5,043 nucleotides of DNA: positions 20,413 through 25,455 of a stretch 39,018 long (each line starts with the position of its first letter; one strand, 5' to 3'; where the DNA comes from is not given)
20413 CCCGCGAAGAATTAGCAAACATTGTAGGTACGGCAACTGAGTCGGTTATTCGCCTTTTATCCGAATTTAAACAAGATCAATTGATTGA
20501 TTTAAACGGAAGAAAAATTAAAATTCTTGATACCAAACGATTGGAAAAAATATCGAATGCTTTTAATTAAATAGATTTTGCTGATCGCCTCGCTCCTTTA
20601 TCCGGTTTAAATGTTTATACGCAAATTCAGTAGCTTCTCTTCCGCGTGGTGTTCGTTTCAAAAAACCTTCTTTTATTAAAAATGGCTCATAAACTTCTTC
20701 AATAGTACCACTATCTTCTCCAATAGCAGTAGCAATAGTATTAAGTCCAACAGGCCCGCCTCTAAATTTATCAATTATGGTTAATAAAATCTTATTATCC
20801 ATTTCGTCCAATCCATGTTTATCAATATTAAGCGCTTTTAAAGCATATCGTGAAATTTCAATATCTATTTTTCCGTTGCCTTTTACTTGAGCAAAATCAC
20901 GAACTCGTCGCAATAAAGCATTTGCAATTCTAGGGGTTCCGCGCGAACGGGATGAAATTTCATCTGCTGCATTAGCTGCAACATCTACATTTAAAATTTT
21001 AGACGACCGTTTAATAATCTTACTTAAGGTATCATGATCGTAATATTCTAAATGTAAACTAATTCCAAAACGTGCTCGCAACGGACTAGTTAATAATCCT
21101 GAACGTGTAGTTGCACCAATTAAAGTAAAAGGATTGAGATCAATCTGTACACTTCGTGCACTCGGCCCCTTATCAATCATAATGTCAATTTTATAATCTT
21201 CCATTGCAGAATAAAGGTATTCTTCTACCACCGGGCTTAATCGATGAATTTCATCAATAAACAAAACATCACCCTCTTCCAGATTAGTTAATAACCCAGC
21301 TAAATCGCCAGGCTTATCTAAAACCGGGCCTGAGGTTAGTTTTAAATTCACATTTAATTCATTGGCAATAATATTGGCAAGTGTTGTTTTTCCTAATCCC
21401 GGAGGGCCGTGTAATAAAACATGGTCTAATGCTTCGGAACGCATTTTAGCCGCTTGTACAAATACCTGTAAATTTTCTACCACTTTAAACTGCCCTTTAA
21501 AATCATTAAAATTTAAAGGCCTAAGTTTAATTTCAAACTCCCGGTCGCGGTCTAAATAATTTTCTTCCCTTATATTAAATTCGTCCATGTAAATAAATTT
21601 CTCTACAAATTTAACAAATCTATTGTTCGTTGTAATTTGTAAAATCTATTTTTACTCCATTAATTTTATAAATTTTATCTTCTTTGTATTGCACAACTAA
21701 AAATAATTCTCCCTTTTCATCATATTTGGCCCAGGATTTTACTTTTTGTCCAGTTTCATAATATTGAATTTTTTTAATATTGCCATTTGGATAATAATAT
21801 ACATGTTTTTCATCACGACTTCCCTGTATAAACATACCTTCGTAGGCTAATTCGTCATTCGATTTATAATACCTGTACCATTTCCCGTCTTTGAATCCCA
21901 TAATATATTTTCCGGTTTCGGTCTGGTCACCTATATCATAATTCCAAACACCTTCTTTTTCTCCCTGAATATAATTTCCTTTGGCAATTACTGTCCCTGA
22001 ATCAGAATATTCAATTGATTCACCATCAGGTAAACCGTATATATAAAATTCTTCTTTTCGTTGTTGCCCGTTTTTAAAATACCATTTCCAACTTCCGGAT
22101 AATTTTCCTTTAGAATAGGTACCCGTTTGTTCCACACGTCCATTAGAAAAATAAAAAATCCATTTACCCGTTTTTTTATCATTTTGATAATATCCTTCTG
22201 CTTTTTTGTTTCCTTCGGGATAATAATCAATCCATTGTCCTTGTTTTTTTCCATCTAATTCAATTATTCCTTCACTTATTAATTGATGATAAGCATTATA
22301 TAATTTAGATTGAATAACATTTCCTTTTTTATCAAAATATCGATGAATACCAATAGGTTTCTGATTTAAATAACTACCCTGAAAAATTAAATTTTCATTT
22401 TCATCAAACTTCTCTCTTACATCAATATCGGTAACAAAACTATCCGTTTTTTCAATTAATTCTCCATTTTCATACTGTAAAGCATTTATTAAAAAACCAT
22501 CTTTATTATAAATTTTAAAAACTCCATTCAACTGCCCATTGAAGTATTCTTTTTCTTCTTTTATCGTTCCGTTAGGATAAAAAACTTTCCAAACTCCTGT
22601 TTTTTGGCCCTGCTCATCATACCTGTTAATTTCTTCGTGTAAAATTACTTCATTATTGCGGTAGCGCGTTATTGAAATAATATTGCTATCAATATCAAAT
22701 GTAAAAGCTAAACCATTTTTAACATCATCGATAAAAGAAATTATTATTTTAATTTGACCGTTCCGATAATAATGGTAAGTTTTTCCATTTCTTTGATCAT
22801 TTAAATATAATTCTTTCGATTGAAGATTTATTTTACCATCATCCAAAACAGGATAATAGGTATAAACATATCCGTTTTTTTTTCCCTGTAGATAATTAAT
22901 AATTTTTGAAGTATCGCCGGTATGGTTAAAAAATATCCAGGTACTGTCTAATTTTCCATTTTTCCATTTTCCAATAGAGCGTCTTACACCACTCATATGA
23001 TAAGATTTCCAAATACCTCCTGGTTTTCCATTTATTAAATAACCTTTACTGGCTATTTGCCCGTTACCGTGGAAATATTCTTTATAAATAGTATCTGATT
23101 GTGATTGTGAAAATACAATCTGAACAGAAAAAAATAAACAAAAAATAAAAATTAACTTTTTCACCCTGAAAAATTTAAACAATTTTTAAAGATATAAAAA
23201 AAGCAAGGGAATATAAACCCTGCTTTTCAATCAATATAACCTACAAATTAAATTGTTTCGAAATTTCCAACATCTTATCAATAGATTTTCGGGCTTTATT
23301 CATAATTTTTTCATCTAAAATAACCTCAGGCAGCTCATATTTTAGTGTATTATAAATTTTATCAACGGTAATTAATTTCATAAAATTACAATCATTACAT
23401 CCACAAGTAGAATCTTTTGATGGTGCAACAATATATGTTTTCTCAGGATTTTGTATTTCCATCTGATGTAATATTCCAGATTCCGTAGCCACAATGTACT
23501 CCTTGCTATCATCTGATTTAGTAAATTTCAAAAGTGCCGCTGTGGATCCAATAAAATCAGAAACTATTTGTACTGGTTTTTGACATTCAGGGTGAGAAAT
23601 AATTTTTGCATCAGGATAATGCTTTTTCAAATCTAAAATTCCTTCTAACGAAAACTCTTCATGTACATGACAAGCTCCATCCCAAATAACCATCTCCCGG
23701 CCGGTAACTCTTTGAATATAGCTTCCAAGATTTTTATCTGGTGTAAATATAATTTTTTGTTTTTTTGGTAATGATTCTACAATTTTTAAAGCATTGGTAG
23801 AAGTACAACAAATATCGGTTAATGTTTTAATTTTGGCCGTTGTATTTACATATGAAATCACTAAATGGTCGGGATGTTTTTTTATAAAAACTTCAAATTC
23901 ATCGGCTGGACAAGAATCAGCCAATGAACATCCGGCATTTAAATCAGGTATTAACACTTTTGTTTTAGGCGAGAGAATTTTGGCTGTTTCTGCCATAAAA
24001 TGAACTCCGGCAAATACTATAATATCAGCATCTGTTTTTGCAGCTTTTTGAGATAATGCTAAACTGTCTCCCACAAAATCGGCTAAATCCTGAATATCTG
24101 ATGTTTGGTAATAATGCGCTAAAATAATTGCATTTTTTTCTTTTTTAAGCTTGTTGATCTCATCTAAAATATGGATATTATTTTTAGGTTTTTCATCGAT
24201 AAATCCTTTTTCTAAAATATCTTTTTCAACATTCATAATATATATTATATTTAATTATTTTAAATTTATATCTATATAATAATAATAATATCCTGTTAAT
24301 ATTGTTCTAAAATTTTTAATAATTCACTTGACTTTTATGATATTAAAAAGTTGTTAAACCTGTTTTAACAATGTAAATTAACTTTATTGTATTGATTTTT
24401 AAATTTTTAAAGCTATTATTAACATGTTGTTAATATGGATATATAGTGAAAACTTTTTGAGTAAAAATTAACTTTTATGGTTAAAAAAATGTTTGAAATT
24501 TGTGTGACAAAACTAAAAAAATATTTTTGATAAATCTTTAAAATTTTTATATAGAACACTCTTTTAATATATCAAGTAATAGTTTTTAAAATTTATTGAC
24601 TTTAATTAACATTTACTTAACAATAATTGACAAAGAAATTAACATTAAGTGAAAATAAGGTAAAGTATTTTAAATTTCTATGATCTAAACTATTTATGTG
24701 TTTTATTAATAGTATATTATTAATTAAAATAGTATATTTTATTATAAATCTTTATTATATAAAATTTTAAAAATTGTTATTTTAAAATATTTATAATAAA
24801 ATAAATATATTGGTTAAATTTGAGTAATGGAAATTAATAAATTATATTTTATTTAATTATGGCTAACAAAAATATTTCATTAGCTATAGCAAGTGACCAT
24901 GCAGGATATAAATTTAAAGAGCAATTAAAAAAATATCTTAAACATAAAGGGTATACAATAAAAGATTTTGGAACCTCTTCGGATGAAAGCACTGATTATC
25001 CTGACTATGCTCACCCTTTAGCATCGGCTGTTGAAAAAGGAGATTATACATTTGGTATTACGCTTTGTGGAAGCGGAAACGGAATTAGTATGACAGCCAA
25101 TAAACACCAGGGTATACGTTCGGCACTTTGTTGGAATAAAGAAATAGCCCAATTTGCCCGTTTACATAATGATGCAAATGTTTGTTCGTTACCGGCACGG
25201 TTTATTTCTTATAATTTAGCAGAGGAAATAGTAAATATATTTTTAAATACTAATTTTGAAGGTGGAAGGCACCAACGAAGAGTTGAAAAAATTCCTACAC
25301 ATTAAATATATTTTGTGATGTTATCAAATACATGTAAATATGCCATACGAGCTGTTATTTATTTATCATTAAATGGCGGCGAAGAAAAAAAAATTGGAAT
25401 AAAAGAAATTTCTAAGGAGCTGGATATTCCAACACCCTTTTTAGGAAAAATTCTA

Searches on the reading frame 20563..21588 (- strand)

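Call 8: search_protein_families(library=pfam, proteins=[window:20563-21588:-], max_evalue=0.001)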
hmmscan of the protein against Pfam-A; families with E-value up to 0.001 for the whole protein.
window:20563-21588:- (341 aa): 14 families
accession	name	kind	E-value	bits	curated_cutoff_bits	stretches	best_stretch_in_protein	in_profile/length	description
PF05496.18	RuvB_N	-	1.3e-78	262.7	27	1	22-180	1-159/159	Holliday junction DNA helicase RuvB P-loop domain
PF17864.7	AAA_lid_4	-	3.5e-30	104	27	1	183-256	1-74/74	RuvB AAA lid domain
PF05491.19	RuvB_C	-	2.6e-26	91.8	24.7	1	258-328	2-72/72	RuvB C-terminal winged helix domain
PF00004.35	AAA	-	1.7e-21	77.5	21.2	1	57-181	1-130/131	ATPase family associated with various cellular activities (AAA)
PF07728.20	AAA_5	-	4.6e-09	36.8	22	0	99-174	60-139/139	AAA domain (dynein-related subfamily)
PF07726.17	AAA_3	-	8.6e-06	26.1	27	1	56-137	1-94/131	ATPase family associated with various cellular activities (AAA)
PF13401.12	AAA_22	-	1e-05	26.3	27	0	56-82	7-36/130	AAA domain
PF13191.12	AAA_16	-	4.2e-05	24.6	32.6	0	48-79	18-49/167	AAA ATPase domain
PF01078.27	Mg_chelatase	-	6.2e-05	22.9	20.3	0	52-75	20-43/207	Magnesium chelatase, subunit ChlI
PF00158.32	Sigma54_activat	-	7.2e-05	23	20.2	0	98-137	87-125/168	Sigma-54 interaction domain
PF13173.12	AAA_14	-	7.3e-05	23.2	27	1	57-137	5-94/129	AAA domain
PF06068.19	TIP49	-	9.4e-05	22.2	23.8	0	30-83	26-79/347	TIP49 P-loop domain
PF20720.3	nSTAND3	-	0.00013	22.1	27.2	1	46-100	9-61/155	Novel STAND NTPase 3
PF00931.28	NB-ARC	-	0.0007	19.4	23.5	0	49-78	13-42/248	NB-ARC domain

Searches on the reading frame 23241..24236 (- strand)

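Call 8: search_protein_families(library=pfam, proteins=[window:23241-24236:-], max_evalue=0.001)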
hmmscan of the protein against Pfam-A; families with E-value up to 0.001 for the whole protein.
window:23241-24236:- (331 aa): 1 family
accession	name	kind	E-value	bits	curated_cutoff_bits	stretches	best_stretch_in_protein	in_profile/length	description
PF02445.21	NadA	-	1.5e-121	405.6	27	1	26-324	2-295/295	Quinolinate synthetase A protein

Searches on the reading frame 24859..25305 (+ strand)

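Call 8: search_protein_families(library=pfam, proteins=[window:24859-25305:+], max_evalue=0.001)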
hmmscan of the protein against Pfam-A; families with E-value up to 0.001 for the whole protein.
window:24859-25305:+ (148 aa): 1 family
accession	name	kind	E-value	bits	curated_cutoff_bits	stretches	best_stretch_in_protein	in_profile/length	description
PF02502.23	LacAB_rpiB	-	2.2e-59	199.8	24.7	1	9-145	2-138/138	Ribose/Galactose Isomerase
